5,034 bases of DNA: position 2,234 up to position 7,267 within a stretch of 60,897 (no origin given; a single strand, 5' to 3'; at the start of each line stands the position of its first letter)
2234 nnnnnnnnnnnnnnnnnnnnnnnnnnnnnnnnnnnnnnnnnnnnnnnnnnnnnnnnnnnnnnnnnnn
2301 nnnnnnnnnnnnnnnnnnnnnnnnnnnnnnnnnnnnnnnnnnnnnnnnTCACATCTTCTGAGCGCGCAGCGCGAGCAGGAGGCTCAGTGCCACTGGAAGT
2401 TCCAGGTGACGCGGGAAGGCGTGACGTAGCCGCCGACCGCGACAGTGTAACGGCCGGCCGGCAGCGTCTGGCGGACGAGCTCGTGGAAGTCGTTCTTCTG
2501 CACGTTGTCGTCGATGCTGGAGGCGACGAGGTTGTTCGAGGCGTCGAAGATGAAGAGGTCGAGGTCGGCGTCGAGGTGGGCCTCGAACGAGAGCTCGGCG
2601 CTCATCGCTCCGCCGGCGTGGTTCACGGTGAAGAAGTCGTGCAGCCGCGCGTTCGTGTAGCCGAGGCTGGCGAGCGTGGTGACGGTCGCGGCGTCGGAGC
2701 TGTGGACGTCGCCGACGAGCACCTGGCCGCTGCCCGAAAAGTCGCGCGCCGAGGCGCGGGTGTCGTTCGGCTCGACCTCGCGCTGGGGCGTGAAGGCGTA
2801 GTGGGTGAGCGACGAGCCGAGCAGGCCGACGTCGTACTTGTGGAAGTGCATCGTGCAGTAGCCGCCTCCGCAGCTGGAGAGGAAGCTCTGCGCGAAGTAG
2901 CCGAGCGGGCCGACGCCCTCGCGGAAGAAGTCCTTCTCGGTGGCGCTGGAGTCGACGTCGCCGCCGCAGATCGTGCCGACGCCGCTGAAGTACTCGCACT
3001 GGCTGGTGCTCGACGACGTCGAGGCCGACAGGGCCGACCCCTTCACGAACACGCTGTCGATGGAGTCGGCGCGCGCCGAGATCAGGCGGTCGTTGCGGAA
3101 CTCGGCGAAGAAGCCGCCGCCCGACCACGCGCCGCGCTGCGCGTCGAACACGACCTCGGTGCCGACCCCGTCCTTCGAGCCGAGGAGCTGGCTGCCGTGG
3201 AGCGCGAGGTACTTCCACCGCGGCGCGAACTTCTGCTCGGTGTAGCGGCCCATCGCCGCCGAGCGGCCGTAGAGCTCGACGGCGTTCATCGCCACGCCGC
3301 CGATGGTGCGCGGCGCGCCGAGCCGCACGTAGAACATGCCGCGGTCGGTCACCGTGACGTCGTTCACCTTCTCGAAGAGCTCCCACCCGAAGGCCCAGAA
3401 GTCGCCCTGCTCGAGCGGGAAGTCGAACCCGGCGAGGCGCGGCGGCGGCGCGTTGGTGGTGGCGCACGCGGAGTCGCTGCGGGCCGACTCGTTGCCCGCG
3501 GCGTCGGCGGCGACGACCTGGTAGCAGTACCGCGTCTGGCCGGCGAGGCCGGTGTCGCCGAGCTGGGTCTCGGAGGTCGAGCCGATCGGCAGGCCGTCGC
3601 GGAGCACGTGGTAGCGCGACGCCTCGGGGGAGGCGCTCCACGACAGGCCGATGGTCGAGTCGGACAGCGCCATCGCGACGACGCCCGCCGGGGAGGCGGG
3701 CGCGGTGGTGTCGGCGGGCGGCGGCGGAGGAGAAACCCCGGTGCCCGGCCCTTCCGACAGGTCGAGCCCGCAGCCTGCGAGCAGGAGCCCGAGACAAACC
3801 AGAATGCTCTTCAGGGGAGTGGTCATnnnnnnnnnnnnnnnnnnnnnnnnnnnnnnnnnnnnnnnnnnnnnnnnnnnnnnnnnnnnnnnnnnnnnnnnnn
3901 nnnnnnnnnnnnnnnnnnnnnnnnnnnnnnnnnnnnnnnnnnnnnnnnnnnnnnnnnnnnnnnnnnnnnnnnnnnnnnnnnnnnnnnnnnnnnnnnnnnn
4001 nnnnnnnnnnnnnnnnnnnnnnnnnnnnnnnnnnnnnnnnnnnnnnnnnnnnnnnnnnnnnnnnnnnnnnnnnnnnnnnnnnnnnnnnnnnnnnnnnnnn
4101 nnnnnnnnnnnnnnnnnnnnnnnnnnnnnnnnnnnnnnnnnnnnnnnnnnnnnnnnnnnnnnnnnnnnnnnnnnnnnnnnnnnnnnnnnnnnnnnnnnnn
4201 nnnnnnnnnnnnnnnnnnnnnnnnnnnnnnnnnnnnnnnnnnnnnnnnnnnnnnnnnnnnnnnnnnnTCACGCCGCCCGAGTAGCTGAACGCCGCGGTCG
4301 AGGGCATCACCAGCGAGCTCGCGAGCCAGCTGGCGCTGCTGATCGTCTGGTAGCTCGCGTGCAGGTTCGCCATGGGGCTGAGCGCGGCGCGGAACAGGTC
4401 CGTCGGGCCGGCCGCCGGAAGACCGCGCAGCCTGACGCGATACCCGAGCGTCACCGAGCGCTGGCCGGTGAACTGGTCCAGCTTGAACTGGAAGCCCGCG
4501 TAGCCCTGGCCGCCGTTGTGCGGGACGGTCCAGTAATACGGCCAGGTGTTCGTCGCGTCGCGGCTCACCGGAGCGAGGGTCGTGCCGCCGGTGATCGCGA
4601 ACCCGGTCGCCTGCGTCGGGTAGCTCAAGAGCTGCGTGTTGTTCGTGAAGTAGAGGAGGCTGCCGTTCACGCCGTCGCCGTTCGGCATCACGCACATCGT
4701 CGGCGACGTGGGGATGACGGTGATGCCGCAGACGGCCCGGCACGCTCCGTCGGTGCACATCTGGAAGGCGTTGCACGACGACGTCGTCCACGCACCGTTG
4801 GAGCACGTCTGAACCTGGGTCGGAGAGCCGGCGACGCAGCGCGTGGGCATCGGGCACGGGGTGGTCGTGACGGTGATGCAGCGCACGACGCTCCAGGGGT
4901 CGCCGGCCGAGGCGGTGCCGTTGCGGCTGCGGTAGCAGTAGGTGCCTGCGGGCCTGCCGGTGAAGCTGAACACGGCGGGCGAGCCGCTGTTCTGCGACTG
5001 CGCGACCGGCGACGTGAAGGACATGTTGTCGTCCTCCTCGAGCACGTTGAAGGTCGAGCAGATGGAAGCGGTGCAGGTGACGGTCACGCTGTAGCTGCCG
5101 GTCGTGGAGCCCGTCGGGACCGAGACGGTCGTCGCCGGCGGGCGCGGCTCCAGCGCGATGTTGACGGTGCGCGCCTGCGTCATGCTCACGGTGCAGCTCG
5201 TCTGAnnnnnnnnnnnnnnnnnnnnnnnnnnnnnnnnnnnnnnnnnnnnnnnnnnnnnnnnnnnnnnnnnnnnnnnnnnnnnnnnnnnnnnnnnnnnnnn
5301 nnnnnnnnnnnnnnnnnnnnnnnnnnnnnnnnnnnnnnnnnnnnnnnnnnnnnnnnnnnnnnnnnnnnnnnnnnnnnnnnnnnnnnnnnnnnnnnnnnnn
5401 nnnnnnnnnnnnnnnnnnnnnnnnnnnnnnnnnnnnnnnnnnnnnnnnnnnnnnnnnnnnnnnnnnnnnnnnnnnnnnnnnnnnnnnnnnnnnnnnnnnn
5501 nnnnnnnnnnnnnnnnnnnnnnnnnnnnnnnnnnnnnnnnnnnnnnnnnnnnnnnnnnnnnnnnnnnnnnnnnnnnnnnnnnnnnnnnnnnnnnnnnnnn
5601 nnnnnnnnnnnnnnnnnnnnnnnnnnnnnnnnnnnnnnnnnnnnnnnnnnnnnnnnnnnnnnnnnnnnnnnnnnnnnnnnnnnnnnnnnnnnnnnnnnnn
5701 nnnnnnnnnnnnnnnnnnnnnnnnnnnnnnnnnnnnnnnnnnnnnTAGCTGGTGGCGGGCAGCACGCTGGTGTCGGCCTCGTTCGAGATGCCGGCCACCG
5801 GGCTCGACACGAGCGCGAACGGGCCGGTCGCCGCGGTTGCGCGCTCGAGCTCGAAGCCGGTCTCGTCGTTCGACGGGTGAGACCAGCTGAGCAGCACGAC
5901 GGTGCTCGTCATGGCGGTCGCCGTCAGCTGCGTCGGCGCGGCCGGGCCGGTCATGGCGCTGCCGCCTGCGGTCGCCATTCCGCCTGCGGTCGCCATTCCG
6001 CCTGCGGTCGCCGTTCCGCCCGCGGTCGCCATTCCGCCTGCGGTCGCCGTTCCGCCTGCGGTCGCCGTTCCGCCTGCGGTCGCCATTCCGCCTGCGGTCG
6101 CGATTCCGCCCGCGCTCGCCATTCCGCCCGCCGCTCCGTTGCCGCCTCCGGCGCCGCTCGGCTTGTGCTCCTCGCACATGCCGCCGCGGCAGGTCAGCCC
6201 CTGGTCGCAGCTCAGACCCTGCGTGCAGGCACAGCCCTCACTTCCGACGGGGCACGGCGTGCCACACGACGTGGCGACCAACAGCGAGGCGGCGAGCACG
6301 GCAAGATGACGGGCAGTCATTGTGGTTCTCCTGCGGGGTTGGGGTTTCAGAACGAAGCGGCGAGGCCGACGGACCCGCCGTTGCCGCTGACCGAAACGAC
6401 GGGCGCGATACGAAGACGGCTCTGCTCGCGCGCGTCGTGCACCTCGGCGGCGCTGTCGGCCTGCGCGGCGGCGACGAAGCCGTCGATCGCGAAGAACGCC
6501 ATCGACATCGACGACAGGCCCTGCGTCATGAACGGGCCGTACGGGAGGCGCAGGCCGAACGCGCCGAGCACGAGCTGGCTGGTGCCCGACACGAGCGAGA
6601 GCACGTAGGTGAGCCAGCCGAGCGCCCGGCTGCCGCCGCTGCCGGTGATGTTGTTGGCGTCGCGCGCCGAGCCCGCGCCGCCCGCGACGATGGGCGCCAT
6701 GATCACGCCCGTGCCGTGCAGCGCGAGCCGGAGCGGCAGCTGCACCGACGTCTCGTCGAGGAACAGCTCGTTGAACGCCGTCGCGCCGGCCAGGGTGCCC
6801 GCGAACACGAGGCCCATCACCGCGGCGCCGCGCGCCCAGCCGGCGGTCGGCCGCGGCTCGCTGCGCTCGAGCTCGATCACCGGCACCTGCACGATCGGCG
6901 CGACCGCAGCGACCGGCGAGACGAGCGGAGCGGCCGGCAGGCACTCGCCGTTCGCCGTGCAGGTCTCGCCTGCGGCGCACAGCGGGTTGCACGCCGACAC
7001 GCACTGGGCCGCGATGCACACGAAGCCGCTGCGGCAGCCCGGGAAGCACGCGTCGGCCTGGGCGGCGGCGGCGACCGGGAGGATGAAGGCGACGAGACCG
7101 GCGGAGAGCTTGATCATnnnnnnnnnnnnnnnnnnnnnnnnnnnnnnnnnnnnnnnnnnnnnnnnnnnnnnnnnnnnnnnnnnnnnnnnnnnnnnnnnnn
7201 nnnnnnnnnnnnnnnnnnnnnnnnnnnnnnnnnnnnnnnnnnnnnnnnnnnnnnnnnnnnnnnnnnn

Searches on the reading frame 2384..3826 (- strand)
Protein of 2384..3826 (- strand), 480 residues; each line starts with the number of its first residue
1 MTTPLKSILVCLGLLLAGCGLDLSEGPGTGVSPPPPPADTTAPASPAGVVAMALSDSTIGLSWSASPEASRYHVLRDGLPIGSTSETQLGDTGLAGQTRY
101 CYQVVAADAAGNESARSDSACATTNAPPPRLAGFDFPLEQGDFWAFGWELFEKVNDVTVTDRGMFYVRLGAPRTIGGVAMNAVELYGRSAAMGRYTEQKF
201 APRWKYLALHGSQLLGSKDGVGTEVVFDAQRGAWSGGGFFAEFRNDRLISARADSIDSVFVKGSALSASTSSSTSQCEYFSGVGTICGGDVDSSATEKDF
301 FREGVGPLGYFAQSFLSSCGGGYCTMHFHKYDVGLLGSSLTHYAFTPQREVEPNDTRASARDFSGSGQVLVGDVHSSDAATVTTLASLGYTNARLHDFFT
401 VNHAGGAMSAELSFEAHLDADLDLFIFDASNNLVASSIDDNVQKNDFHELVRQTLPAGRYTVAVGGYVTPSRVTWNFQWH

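Call 75: search_protein_families(library=pfam, proteins=[window:2384-3826:-], max_evalue=0.001)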
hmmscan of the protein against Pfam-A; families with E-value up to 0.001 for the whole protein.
window:2384-3826:- (480 aa): 0 families

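Call 76: find_homologous_proteins(query=window:2384-3826:-)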
Query window:2384-3826:- (480 aa): 106 proteins with E <= 0.001 among 8000 candidates.
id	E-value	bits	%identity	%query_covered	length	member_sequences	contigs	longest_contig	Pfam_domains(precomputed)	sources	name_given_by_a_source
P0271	0.0e+0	1094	100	100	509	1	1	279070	-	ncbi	-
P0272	4.2e-82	295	44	73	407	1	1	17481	PF04151.22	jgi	jgi:hypothetical protein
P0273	2.4e-71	259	43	23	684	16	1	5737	PF25523.2,PF06486.17,PF02276.24,PF25788.3,PF18370.8,PF00041.28,PF19077.7,PF20164.5,PF16656.12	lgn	-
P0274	9.3e-67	244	48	18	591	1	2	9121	PF25059.2,PF25523.2,PF23376.2,PF06486.17,PF25832.1,PF25788.3,PF18370.8,PF25833.1,PF00041.28,PF16656.12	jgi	jgi:chitodextrinase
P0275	3.0e-64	236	44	18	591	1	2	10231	PF25059.2,PF25523.2,PF23376.2,PF06486.17,PF25832.1,PF18861.8,PF25788.3,PF18370.8,PF25833.1,PF00041.28,PF16656.12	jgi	jgi:chitodextrinase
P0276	9.6e-61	224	38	72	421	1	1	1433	-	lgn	-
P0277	2.3e-58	216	38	73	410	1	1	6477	PF04151.22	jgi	jgi:hypothetical protein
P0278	1.3e-57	214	32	73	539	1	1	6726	-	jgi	-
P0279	2.1e-57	213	37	71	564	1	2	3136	PF04151.22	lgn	-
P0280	3.4e-57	213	36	71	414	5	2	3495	PF04151.22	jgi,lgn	jgi:hypothetical protein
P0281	1.0e-56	211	35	76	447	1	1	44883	-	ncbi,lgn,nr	ncbi:MAG: hypothetical protein KJ950_14680 [Proteobacteria bacterium]|nr:hypothetical protein [Pseud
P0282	4.4e-55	206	35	76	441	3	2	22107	PF04151.22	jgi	jgi:hypothetical protein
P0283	2.2e-54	203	35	77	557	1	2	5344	PF04151.22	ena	-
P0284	2.0e-50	190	33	72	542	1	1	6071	PF04151.22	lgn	-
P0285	7.1e-49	185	48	19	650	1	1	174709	PF25832.1,PF17957.8,PF26586.1,PF25788.3,PF18370.8,PF25833.1,PF00041.28,PF16656.12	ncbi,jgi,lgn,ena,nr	ncbi:MAG TPA: fibronectin type III domain-containing protein [Steroidobacteraceae bacterium]|nr:fibr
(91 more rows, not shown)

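Call 77: find_encoding_contigs(protein=P0272, flank=1500, max_places=2)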
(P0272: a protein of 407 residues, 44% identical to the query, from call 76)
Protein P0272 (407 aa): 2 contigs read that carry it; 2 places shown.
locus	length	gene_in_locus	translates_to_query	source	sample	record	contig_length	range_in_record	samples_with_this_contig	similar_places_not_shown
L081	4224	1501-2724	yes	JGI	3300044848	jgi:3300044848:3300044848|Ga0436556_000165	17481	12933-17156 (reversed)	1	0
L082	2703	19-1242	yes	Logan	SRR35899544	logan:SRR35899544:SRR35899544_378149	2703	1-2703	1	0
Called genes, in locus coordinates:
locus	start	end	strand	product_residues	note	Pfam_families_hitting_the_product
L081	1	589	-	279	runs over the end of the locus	PF00753:Lactamase_B, PF12706:Lactamase_B_2 (weak)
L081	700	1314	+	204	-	PF00561:Abhydrolase_1, PF12146:Hydrolase_4 (weak), PF12697:Abhydrolase_6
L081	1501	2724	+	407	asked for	PF04151:PPC (weak)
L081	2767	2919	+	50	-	-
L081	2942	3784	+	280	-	-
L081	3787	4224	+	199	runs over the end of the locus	PF13646:HEAT_2 (faint)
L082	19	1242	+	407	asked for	PF04151:PPC (weak)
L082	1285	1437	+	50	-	-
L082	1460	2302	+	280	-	-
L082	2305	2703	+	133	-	?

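Call 78: find_encoding_contigs(protein=P0282, flank=1500, max_places=2)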
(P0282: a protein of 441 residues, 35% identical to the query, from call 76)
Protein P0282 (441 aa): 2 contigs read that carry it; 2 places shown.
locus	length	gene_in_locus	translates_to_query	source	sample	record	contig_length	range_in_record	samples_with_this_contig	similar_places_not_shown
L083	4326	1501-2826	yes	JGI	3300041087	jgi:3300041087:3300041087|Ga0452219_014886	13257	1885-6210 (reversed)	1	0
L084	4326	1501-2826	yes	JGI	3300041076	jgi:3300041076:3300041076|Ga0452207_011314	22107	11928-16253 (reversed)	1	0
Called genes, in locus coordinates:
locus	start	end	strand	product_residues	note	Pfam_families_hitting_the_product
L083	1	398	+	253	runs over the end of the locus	-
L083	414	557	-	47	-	PF00378:ECH_1 (weak)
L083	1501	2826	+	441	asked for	PF04151:PPC (weak)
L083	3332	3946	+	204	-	-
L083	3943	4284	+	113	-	-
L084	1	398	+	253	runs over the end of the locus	-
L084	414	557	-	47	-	PF00378:ECH_1 (weak)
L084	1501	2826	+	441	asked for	PF04151:PPC (weak)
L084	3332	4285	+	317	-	-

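Call 79: find_encoding_contigs(protein=P0281, flank=1500, max_places=2)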
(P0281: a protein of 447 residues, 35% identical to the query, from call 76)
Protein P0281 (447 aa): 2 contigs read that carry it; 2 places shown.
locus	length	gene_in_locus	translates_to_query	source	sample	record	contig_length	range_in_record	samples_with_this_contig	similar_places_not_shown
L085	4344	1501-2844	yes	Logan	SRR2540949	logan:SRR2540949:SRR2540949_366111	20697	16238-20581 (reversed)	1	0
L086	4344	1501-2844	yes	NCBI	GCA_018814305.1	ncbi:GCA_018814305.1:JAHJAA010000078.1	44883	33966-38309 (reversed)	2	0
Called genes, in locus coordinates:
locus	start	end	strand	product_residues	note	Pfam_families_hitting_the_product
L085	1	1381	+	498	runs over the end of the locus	?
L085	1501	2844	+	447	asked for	-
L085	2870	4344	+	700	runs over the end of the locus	PF03190:Thioredox_DsbH, PF13899:Thioredoxin_7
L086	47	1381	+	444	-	PF07602:DUF1565 (weak), PF22842:Pel9A-like_beta_helix, PF05048:NosD, PF13229:Beta_helix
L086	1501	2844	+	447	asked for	-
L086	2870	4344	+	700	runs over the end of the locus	PF03190:Thioredox_DsbH, PF13899:Thioredoxin_7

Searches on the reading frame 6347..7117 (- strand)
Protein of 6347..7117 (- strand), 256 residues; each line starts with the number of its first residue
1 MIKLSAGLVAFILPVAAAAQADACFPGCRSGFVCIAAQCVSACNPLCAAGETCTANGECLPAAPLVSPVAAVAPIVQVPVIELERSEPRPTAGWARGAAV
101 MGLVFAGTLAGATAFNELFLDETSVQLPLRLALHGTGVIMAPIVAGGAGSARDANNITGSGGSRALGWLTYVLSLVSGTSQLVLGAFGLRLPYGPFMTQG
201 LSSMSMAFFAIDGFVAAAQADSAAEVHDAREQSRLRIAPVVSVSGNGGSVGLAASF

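Call 89: find_homologous_proteins(query=window:6347-7117:-)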
Query window:6347-7117:- (256 aa): 3 proteins with E <= 0.001 among 8000 candidates.
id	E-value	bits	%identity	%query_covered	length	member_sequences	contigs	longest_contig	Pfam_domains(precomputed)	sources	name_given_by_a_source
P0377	9.0e-157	538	100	100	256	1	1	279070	-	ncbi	-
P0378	2.7e-134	465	86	100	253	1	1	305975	-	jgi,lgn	-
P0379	4.8e-8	51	68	16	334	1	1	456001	-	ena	-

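Call 90: find_encoding_contigs(protein=P0378, flank=10000, max_places=2)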
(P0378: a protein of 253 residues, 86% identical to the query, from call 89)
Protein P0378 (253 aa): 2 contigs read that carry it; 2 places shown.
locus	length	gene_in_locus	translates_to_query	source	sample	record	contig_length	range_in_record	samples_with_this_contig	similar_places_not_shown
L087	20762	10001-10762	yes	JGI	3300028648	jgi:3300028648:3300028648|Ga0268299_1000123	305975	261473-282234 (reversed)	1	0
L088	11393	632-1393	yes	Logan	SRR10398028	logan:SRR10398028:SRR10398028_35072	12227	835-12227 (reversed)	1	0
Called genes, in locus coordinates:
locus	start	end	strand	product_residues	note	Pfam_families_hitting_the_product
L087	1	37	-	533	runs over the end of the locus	PF05222:AlaDh_PNT_N, PF01262:AlaDh_PNT_C, PF12769:PNTB_4TM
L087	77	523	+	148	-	PF13624:SurA_N_3, PF09312:SurA_N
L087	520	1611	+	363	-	PF08479:POTRA_2 (faint), PF07244:POTRA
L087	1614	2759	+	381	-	PF13091:PLDc_2, PF00614:PLDc (faint), PF13091:PLDc_2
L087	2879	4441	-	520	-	PF00158:Sigma54_activat, PF14532:Sigma54_activ_2, PF01078:Mg_chelatase (faint), PF07724:AAA_2 (weak), PF07728:AAA_5 (weak), PF25601:AAA_lid_14, PF02954:HTH_8 (weak), PF13384:HTH_23 (faint), +1 more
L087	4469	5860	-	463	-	-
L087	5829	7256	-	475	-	-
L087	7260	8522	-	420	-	PF13620:CarboxypepD_reg (faint), PF08308:PEGA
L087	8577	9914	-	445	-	PF00069:Pkinase, PF07714:PK_Tyr_Ser-Thr, PF03109:ABC1 (weak)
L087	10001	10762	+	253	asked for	-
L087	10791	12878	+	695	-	-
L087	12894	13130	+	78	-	-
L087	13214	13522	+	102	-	-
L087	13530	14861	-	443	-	PF19412:DUF5982, PF01103:Omp85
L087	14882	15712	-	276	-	-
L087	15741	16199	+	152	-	PF13302:Acetyltransf_3, PF13527:Acetyltransf_9 (faint), PF00583:Acetyltransf_1, PF13673:Acetyltransf_10, PF13508:Acetyltransf_7, PF08445:FR47 (weak)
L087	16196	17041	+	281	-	PF00106:adh_short, PF01370:Epimerase, PF08659:KR, PF13561:adh_short_C2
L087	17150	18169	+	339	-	-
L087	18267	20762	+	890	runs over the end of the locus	PF00200:Disintegrin (weak)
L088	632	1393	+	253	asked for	-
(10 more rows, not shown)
